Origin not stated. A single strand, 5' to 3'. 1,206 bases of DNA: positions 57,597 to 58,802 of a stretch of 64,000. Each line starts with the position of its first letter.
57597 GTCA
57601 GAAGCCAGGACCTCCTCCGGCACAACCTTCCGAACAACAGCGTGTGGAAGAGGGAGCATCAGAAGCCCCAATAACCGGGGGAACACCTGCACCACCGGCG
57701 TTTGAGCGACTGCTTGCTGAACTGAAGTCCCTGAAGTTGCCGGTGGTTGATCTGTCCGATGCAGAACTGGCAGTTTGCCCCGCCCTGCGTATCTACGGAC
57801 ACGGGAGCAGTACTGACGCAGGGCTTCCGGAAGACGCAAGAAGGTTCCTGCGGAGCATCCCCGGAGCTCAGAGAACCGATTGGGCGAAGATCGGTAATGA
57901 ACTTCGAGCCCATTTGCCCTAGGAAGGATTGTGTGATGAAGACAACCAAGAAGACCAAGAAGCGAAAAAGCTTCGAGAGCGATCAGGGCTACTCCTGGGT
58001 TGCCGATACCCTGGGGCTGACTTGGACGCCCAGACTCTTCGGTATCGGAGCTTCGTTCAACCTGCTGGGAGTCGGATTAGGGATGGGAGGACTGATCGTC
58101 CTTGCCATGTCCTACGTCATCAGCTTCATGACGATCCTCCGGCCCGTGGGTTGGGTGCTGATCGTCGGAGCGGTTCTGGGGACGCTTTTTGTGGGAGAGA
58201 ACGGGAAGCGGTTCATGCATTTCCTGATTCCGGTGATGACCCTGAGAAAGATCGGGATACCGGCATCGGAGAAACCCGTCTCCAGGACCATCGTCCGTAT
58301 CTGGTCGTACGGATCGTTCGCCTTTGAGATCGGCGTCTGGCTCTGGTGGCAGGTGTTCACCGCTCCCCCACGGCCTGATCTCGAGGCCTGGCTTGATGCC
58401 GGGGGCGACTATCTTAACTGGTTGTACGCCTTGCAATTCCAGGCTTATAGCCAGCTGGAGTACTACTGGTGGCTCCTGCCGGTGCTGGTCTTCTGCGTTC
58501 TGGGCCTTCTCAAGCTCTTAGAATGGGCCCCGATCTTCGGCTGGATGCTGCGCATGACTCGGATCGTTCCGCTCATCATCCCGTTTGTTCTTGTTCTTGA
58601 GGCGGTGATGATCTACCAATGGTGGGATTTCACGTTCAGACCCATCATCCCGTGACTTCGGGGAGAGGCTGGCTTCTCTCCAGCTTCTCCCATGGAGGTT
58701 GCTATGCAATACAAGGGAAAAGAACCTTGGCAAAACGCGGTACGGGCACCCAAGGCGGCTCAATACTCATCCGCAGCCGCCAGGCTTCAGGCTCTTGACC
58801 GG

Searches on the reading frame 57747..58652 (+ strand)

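Call 5: search_protein_families(library=pfam, proteins=[window:57747-58652:+], max_evalue=1)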
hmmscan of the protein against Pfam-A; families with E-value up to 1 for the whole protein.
window:57747-58652:+ (302 aa): 1 family
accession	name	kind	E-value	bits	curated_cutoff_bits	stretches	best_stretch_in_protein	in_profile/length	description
PF15029.11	TMEM174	-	0.28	11.2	27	1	9-71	130-192/233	Transmembrane protein 174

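Call 7: search_protein_families(library=phrogs, proteins=[window:57747-58652:+], max_evalue=1)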
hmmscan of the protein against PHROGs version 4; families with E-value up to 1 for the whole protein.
window:57747-58652:+ (302 aa): 1 family
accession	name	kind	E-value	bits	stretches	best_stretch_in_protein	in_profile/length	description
phrog_8967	-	unknown function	0.19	12.8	1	214-246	59-90/138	-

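Call 8: search_protein_families(library=ncbifam, proteins=[window:57747-58652:+], max_evalue=1)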
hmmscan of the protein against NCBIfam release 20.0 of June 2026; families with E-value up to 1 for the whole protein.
window:57747-58652:+ (302 aa): 1 family
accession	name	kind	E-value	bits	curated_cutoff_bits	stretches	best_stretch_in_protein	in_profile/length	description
TIGR03818.1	MotA1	equivalog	0.1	11.7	303.8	1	127-161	25-59/282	flagellar motor stator protein MotA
